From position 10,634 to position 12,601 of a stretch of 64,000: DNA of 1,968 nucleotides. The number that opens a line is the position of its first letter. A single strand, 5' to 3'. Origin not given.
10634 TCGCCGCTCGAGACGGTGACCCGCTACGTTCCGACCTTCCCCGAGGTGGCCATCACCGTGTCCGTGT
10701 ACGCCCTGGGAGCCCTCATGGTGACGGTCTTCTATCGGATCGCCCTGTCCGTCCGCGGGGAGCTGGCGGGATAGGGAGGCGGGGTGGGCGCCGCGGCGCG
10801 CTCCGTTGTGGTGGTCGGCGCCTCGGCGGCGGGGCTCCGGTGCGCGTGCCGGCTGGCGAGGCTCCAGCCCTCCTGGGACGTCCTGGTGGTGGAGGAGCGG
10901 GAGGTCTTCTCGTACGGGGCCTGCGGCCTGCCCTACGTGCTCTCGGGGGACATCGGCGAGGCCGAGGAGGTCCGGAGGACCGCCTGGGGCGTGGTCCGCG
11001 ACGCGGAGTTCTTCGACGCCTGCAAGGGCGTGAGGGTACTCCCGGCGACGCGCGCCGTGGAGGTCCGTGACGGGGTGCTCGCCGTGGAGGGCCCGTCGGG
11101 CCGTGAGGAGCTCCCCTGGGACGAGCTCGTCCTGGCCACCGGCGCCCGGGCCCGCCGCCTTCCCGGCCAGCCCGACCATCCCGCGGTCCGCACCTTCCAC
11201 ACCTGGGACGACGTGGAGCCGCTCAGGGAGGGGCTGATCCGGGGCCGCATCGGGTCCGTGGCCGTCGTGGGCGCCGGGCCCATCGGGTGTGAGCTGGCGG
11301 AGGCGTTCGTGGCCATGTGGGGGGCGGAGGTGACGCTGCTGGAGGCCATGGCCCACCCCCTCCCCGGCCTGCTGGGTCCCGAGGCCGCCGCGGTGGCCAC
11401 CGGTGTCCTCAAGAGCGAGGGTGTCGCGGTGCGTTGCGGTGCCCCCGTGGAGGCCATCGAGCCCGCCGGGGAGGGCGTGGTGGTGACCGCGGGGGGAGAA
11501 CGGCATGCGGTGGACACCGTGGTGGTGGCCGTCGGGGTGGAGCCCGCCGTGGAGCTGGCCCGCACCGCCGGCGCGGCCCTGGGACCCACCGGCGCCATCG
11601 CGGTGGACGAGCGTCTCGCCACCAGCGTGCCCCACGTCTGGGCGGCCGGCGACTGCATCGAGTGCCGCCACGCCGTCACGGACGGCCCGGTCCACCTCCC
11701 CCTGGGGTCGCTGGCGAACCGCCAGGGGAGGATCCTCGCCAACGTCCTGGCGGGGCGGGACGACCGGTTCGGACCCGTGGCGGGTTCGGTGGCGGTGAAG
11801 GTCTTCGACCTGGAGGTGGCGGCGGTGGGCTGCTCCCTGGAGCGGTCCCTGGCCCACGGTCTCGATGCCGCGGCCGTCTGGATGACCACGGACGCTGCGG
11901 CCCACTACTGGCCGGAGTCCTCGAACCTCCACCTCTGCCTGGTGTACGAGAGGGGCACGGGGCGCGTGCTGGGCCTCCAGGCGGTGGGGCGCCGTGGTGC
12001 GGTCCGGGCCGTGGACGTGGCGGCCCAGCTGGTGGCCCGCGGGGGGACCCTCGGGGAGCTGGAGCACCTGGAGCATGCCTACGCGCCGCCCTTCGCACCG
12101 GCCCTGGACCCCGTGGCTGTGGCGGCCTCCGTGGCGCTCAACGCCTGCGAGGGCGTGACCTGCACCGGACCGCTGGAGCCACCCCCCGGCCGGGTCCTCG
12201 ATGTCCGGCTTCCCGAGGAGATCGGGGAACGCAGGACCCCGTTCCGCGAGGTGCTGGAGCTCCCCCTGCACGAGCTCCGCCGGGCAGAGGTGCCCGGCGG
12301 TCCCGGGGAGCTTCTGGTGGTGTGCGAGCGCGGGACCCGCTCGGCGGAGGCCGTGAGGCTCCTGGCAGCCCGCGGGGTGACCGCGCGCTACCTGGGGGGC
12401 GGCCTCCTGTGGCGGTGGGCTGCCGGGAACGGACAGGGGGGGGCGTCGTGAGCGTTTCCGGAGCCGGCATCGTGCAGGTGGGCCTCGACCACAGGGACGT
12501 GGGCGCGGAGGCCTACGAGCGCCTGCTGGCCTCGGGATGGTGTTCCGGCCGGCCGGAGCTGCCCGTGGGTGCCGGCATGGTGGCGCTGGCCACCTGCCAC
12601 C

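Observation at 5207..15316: Dsr membrane complex operon that carries its own persulfide-reductase-like flavoprotein and tetrapyrrole/siroheme genes, with no dsrAB/dsrC in 64 kb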

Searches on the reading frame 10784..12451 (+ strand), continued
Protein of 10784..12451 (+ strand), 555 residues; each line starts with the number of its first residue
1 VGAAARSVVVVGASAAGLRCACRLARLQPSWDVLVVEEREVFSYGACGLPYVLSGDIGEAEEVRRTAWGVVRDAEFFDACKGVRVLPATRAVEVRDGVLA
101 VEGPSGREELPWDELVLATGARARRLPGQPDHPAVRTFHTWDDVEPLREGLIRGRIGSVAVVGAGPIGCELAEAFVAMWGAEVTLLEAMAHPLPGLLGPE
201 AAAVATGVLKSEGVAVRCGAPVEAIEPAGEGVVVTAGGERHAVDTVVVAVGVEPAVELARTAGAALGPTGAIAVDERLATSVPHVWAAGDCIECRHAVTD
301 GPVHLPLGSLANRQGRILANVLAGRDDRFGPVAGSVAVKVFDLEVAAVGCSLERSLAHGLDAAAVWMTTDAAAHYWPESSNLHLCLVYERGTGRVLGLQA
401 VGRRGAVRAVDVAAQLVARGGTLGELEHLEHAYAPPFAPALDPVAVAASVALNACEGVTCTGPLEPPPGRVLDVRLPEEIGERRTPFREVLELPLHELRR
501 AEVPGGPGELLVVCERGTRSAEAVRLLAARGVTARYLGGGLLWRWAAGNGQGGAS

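Call 49: search_protein_families(library=pfam, proteins=[L012:106-1575:+, L012:1580-2971:+, L012:2926-3429:+, L012:3467-4345:+, L019:5-1468:+, L019:1487-2890:+, L019:2872-3339:+, L019:3329-3919:+, L003:82-1551:+, L003:1728-3482:+], max_evalue=0.00001)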
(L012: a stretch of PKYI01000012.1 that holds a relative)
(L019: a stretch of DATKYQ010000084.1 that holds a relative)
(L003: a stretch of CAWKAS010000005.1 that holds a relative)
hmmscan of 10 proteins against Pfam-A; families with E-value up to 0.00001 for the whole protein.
L012:106-1575:+ (489 aa): 7 families
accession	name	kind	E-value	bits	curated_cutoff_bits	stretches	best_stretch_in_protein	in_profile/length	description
PF07992.20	Pyr_redox_2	-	3.7e-29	102.5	26.1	1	55-356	2-291/291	Pyridine nucleotide-disulphide oxidoreductase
PF00070.33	Pyr_redox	-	3.8e-12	47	22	0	185-269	1-78/82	Pyridine nucleotide-disulphide oxidoreductase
PF13450.12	NAD_binding_8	-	1.2e-09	38.7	21.9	1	58-92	1-35/68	NAD(P)-binding Rossmann-like domain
PF13738.12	Pyr_redox_3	-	1.2e-09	38.3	30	0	140-229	126-199/305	Pyridine nucleotide-disulphide oxidoreductase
PF01266.30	DAO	-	7.1e-08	32.8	27.9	1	55-88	1-34/353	FAD dependent oxidoreductase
PF00890.30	FAD_binding_2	-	6.4e-07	29.3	20.4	1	56-92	2-38/414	FAD binding domain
PF01946.23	Thi4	-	4e-06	26.7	26.2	0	56-90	20-55/235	Thi4 family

L012:1580-2971:+ (463 aa): 3 families
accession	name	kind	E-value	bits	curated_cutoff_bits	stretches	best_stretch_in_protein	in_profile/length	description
PF07685.20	GATase_3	-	1.9e-37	129.3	27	1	256-445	1-192/196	CobB/CobQ-like glutamine amidotransferase domain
PF01656.29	CbiA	-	8.8e-17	61.7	25.4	1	13-198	1-123/125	CobQ/CobB/MinD/ParA nucleotide binding domain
PF13500.12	AAA_26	-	1e-15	58.6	27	1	12-192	2-195/198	AAA domain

L012:2926-3429:+ (167 aa): 0 families

L012:3467-4345:+ (292 aa): 1 family
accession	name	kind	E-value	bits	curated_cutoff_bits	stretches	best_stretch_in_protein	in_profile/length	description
PF04358.19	DsrC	-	2.7e-36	124.7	24.9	1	195-292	4-107/107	DsrC like protein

L019:5-1468:+ (487 aa): 11 families
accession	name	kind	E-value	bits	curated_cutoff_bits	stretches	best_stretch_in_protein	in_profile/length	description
PF07992.20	Pyr_redox_2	-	2.3e-26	93.3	26.1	1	67-353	4-291/291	Pyridine nucleotide-disulphide oxidoreductase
PF00070.33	Pyr_redox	-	7.9e-14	52.4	22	1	195-267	1-78/82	Pyridine nucleotide-disulphide oxidoreductase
PF13738.12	Pyr_redox_3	-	6e-13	49.1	30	1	151-257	127-239/305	Pyridine nucleotide-disulphide oxidoreductase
PF13450.12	NAD_binding_8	-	7.1e-12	45.9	21.9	1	68-101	1-34/68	NAD(P)-binding Rossmann-like domain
PF14691.11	Fer4_20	-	1.4e-09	38.2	25.8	1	3-50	62-112/113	Dihydroprymidine dehydrogenase domain II, 4Fe-4S cluster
PF01266.30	DAO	-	7.7e-09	36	27.9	0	66-99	2-35/353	FAD dependent oxidoreductase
PF12831.13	FAD_oxidored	-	1.5e-07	31.6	27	0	68-102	4-38/416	FAD dependent oxidoreductase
PF03486.20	HI0933_like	-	3.3e-07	30.4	50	0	66-100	3-37/244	HI0933-like protein Rossmann domain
PF01134.28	GIDA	-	5.1e-07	29.5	22.1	0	66-96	2-33/391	Glucose inhibited division protein A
PF00890.30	FAD_binding_2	-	5.2e-07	29.6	20.4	0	68-104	4-40/414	FAD binding domain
PF01262.27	AlaDh_PNT_C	-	4.7e-06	26.6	23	0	193-228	28-63/214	Alanine dehydrogenase/PNT, C-terminal domain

L019:1487-2890:+ (467 aa): 3 families
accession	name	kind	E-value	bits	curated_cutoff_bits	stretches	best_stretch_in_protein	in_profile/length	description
PF07685.20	GATase_3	-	2.2e-35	122.5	27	1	250-440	1-193/196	CobB/CobQ-like glutamine amidotransferase domain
PF01656.29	CbiA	-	4.6e-17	62.6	25.4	1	8-184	1-113/125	CobQ/CobB/MinD/ParA nucleotide binding domain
PF13500.12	AAA_26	-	7.4e-15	55.8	27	1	84-184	99-192/198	AAA domain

L019:2872-3339:+ (155 aa): 0 families

L019:3329-3919:+ (196 aa): 9 families
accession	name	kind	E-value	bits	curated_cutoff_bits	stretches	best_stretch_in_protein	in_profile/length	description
PF00515.34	TPR_1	-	5.7e-13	48.5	27.8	0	59-91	1-33/34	Tetratricopeptide repeat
PF13414.12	TPR_11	-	4.5e-11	42.7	26.8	0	13-36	16-39/42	TPR repeat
PF07719.23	TPR_2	-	1.2e-10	41.1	27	0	26-56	2-32/34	Tetratricopeptide repeat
PF13428.12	TPR_14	-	2.2e-08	34.4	23.5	0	26-66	2-42/44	Tetratricopeptide repeat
PF13181.12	TPR_8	-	6.4e-08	32.6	25.7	0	26-56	2-32/34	Tetratricopeptide repeat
PF13431.12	TPR_17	-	1.5e-07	31.6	24.4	0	15-41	3-29/34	Tetratricopeptide repeat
PF14559.12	TPR_19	-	2.7e-07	31.2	25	0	13-58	13-58/68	Tetratricopeptide repeat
PF13432.12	TPR_16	-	5.5e-06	27.2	32.7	0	13-56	19-62/65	Tetratricopeptide repeat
PF13424.12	TPR_12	-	5.9e-06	26.8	30.1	0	15-55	33-75/77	Tetratricopeptide repeat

L003:82-1551:+ (489 aa): 10 families
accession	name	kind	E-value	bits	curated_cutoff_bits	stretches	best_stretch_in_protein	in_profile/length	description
PF07992.20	Pyr_redox_2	-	3.7e-29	102.5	26.1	1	55-356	2-291/291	Pyridine nucleotide-disulphide oxidoreductase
PF00070.33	Pyr_redox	-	2.3e-14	54.1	22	0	55-89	1-35/82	Pyridine nucleotide-disulphide oxidoreductase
PF13450.12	NAD_binding_8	-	1.3e-10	41.9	21.9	1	58-93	1-36/68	NAD(P)-binding Rossmann-like domain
PF01266.30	DAO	-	2.1e-08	34.5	27.9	1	55-90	1-37/353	FAD dependent oxidoreductase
PF14691.11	Fer4_20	-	5.2e-08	33.1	25.8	1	1-38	71-111/113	Dihydroprymidine dehydrogenase domain II, 4Fe-4S cluster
PF13738.12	Pyr_redox_3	-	7.7e-08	32.4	30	0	176-258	158-239/305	Pyridine nucleotide-disulphide oxidoreductase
PF01946.23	Thi4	-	1.8e-07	31.1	26.2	1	53-114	17-77/235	Thi4 family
PF12831.13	FAD_oxidored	-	1.8e-06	28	27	0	56-95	2-41/416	FAD dependent oxidoreductase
PF03486.20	HI0933_like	-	8.4e-06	25.8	50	0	55-90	2-37/244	HI0933-like protein Rossmann domain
PF01593.30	Amino_oxidase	-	9e-06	25.7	19.8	0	64-90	2-28/443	Flavin containing amine oxidoreductase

L003:1728-3482:+ (584 aa): 0 families

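Call 58: search_protein_families(library=pfam, proteins=[L031:12998-13519:+, L031:13944-15206:+, L031:15211-17463:+, L031:17871-19112:+, L031:19639-21513:+, L029:11743-12573:+, L027:8833-9819:-, L027:11765-13387:+, L027:7942-8817:-, L027:13811-15208:-], max_evalue=0.00001)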
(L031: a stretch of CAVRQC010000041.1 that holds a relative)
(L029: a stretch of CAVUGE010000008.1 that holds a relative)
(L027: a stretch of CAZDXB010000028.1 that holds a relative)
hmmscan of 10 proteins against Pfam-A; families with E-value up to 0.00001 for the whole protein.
L031:12998-13519:+ (173 aa): 1 family
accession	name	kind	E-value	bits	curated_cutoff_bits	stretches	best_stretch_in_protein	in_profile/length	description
PF13189.12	Cytidylate_kin2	-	4.7e-29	102.3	28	1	3-169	1-175/176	Cytidylate kinase-like family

L031:13944-15206:+ (420 aa): 11 families
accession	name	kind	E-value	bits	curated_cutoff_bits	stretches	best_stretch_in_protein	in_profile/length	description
PF12831.13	FAD_oxidored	-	1.1e-11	45.2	27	1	9-48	1-40/416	FAD dependent oxidoreductase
PF07992.20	Pyr_redox_2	-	1.1e-10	41.8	26.1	0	9-45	2-38/291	Pyridine nucleotide-disulphide oxidoreductase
PF13450.12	NAD_binding_8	-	5.2e-09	36.7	21.9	1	12-49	1-38/68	NAD(P)-binding Rossmann-like domain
PF00890.30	FAD_binding_2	-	1.1e-08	35.1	20.4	1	9-50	1-41/414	FAD binding domain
PF01266.30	DAO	-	2.4e-08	34.4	27.9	1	9-44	1-36/353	FAD dependent oxidoreductase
PF01134.28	GIDA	-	3e-07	30.3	22.1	1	9-48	1-30/391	Glucose inhibited division protein A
PF13187.11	Fer4_9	-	1.5e-06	28.6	27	0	108-173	1-52/52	4Fe-4S dicluster domain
PF03486.20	HI0933_like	-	1.6e-06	28.2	50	1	9-47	2-40/244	HI0933-like protein Rossmann domain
PF13237.11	Fer4_10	-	2.9e-06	27.5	25.5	0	103-126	3-27/53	4Fe-4S dicluster domain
PF05834.18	Lycopene_cycl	-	3.8e-06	26.7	23.4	0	9-41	1-35/380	Lycopene cyclase protein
PF12838.12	Fer4_7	-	5.8e-06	27.1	27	0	108-172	1-52/52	4Fe-4S dicluster domain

L031:15211-17463:+ (750 aa): 10 families
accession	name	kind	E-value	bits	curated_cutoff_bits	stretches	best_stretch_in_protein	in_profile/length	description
PF02662.21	FlpD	-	5.1e-45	152.9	22.3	1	618-743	1-123/123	Methyl-viologen-reducing hydrogenase, delta subunit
PF07992.20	Pyr_redox_2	-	3.7e-13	50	26.1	1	139-264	2-119/291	Pyridine nucleotide-disulphide oxidoreductase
PF12831.13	FAD_oxidored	-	2.1e-09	37.6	27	1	140-175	2-37/416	FAD dependent oxidoreductase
PF00890.30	FAD_binding_2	-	7.5e-09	35.7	20.4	1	140-174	2-36/414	FAD binding domain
PF13187.11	Fer4_9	-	1.2e-07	32.1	27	1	543-588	1-51/52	4Fe-4S dicluster domain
PF13450.12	NAD_binding_8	-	3e-07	31.1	21.9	1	142-177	1-36/68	NAD(P)-binding Rossmann-like domain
PF12837.12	Fer4_6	-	5.9e-07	29.6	25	0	541-557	6-22/24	4Fe-4S binding domain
PF13484.11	Fer4_16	-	2.1e-06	28.8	30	0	543-562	1-20/66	4Fe-4S double cluster binding domain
PF00037.32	Fer4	-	8.3e-06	25.9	21.1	0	543-559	7-23/24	4Fe-4S binding domain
PF12797.12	Fer4_2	-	8.3e-06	25.9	24.5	0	541-556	7-22/22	4Fe-4S binding domain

L031:17871-19112:+ (413 aa): 2 families
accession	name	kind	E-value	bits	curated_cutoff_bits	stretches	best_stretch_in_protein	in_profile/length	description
PF01747.23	ATP-sulfurylase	-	2.2e-85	285.8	24.3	1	177-386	3-211/212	ATP-sulfurylase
PF14306.12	PUA_2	-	3.3e-53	180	27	1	7-166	1-158/159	PUA-like domain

L031:19639-21513:+ (624 aa): 1 family
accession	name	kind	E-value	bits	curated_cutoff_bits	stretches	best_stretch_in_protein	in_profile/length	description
PF00890.30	FAD_binding_2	-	5.3e-13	49.4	20.4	1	12-245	1-251/414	FAD binding domain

L029:11743-12573:+ (276 aa): 1 family
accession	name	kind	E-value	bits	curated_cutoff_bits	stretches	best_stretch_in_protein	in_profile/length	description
PF13189.12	Cytidylate_kin2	-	1.2e-30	107.4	28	1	3-169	1-175/176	Cytidylate kinase-like family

L027:8833-9819:- (328 aa): 4 families
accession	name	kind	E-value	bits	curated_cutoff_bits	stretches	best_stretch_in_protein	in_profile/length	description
PF07726.17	AAA_3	-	2.7e-65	218.6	27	1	48-178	1-131/131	ATPase family associated with various cellular activities (AAA)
PF17863.7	AAA_lid_2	-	1.5e-19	70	22.7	1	254-320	7-73/74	AAA lid domain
PF07728.20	AAA_5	-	2.6e-14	53.9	22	1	48-176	1-139/139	AAA domain (dynein-related subfamily)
PF20030.5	bpMoxR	-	1.2e-13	51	27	1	20-200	5-184/205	MoxR domain in the MoxR-vWA-beta-propeller ternary systems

L027:11765-13387:+ (540 aa): 5 families
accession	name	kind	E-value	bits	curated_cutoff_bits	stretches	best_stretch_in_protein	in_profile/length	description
PF03572.23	Peptidase_S41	-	2.2e-49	167.6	24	1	195-350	1-156/165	Peptidase family S41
PF13180.12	PDZ_2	-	9.1e-10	39.1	27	1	97-169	3-74/80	PDZ domain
PF00595.29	PDZ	-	1.3e-08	35.5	23.2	1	96-162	11-80/81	PDZ domain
PF17820.7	PDZ_6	-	5.4e-08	32.9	27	1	110-164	2-54/54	PDZ domain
PF22694.1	CtpB_N-like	-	8.9e-06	26.5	27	0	26-78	29-81/85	Activating protease CtpB N-terminal domain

L027:7942-8817:- (291 aa): 2 families
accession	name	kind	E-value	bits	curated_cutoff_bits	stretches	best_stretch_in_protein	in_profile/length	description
PF01882.25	DUF58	-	4.9e-80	268.2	23.4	1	42-253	1-214/216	Protein of unknown function DUF58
PF13519.12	VWA_2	-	3.7e-20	73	27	1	79-184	1-106/107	von Willebrand factor type A domain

L027:13811-15208:- (465 aa): 4 families
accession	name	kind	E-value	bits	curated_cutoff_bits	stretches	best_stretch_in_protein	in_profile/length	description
PF02878.22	PGM_PMM_I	-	6.2e-39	133.3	22.5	1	2-135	2-134/138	Phosphoglucomutase/phosphomannomutase, alpha/beta/alpha domain I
PF02880.22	PGM_PMM_III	-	2e-27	96.1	20.7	1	267-375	3-113/115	Phosphoglucomutase/phosphomannomutase, alpha/beta/alpha domain III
PF02879.22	PGM_PMM_II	-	1.2e-22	80.8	29.3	1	163-261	1-103/103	Phosphoglucomutase/phosphomannomutase, alpha/beta/alpha domain II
PF00408.26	PGM_PMM_IV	-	6.8e-12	45.7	23.1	1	404-459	21-63/68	Phosphoglucomutase/phosphomannomutase, C-terminal domain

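Call 82: predict_structure(alignment_id=A1)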
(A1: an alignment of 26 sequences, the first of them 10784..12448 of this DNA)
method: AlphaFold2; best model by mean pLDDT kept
length: 555 residues; sequences in the alignment: 26
mean_pLDDT: 92.7   pTM: 0.91
mean pLDDT of the five models: 92.7, 91.9, 91.2, 90.5, 89.7
residues with pLDDT >= 90: 448; 70-90: 96; 50-70: 5; < 50: 6
segments of 3 or more residues with pLDDT < 50: 552-555
pLDDT, mean of each block of 10 residues (from residue 1): 77 95 97 96 82 86 89 95 97 95 96 97 94 93 89 95 96 90 97 93 97 97 95 97 97 96 97 98 97 96 92 97 96 94 97 95 97 88 98 98 95 95 95 79 94 94 88 95 88 91 79 93 93 94 88 35
secondary structure, 60 per line:
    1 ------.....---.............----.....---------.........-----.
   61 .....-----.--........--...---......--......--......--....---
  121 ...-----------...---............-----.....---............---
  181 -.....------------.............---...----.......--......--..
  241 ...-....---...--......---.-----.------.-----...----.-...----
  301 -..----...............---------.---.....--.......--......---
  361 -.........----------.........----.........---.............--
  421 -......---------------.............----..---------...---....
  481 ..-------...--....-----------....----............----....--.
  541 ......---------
elements in order: E7-11 H15-27 E32-36 H46-54 H60-64 H74-81 E84-86 E90-95 E98-103 E106-111 E114-117 E121-123 E135-137 H141-152 E158-162 H166-177 E182-186 H199-211 E215-217 E222-228 E231-236 E239-243 E245-248 E252-254 H257-262 E285-287 E294-296 H308-322 E336-340 E343-349 H352-357 E362-370 E381-389 E394-402 H406-418 H423-427 H443-455 E471-473 H477-482 E490-492 H495-498 E510-513 H518-529 E534-537 H540-546

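Call 84: fold_search(model_id=the predicted structure, library=pdb)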
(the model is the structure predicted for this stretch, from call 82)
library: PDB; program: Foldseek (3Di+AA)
matches with E <= 10: 1856; with E <= 0.001: 693
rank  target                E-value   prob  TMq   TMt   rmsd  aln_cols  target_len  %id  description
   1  6pfz_A                2.8e-57  1.00  0.92  0.95   1.8       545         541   36  Structure of a NAD-Dependent Persulfide Reductase from A. fulgidus (released 2020-07-01)
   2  6pfz_B                1.5e-55  1.00  0.92  0.95   1.6       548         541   35  Structure of a NAD-Dependent Persulfide Reductase from A. fulgidus (released 2020-07-01)
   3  8a56_B                1.5e-55  1.00  0.89  0.92   2.2       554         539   32  Coenzyme A-persulfide reductase (CoAPR) from Enterococcus faecalis (released 2022-09-14)
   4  6pfz_C                1.7e-55  1.00  0.92  0.95   1.8       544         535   35  Structure of a NAD-Dependent Persulfide Reductase from A. fulgidus (released 2020-07-01)
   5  8a56_A                2.3e-55  1.00  0.90  0.92   2.1       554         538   32  Coenzyme A-persulfide reductase (CoAPR) from Enterococcus faecalis (released 2022-09-14)
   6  3icr_A                1.5e-54  1.00  0.90  0.90   2.5       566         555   28  Crystal structure of oxidized Bacillus anthracis CoADR-RHD (released 2009-11-17)
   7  6pfz_D                1.6e-54  1.00  0.92  0.95   1.8       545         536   35  Structure of a NAD-Dependent Persulfide Reductase from A. fulgidus (released 2020-07-01)
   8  3ict_A                2.1e-54  1.00  0.91  0.90   2.4       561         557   29  Crystal structure of reduced Bacillus anthracis CoADR-RHD (released 2009-11-17)
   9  3icr_B                3.1e-54  1.00  0.90  0.90   2.5       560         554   28  Crystal structure of oxidized Bacillus anthracis CoADR-RHD (released 2009-11-17)
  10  3nt6_A                1.5e-53  1.00  0.90  0.88   2.6       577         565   28  Structure of the Shewanella loihica PV-4 NADH-dependent persulfide reductase C43S/C531S Double Mutant (released 2010-12-08)
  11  3ict_B                2.6e-53  1.00  0.90  0.90   2.4       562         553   28  Crystal structure of reduced Bacillus anthracis CoADR-RHD (released 2009-11-17)
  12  3ntd_A                5.8e-53  1.00  0.90  0.88   3.1       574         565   29  Structure of the Shewanella loihica PV-4 NADH-dependent persulfide reductase C531S Mutant (released 2010-12-08)
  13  3nta_A                1.7e-52  1.00  0.90  0.89   2.7       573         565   29  Structure of the Shewanella loihica PV-4 NADH-dependent persulfide reductase (released 2010-12-08)
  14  4ocg_A                4.3e-51  1.00  0.89  0.88   3.1       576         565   29  Structure of the Shewanella loihica PV-4 NADH-dependent persulfide reductase F161A Mutant (released 2014-08-20)
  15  6ruz_A                9.2e-49  1.00  0.75  0.94   1.8       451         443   41  NADH-dependent Coenzyme A Disulfide Reductase (released 2019-09-25)
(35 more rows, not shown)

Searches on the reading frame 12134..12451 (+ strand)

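Call 10: search_protein_families(library=pfam, proteins=[window:12134-12451:+], max_evalue=1)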
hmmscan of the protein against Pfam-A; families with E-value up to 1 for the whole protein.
window:12134-12451:+ (105 aa): 1 family
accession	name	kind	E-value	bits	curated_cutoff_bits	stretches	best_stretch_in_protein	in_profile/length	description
PF00581.25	Rhodanese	-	0.045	14.6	22.2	1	58-91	62-96/102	Rhodanese-like domain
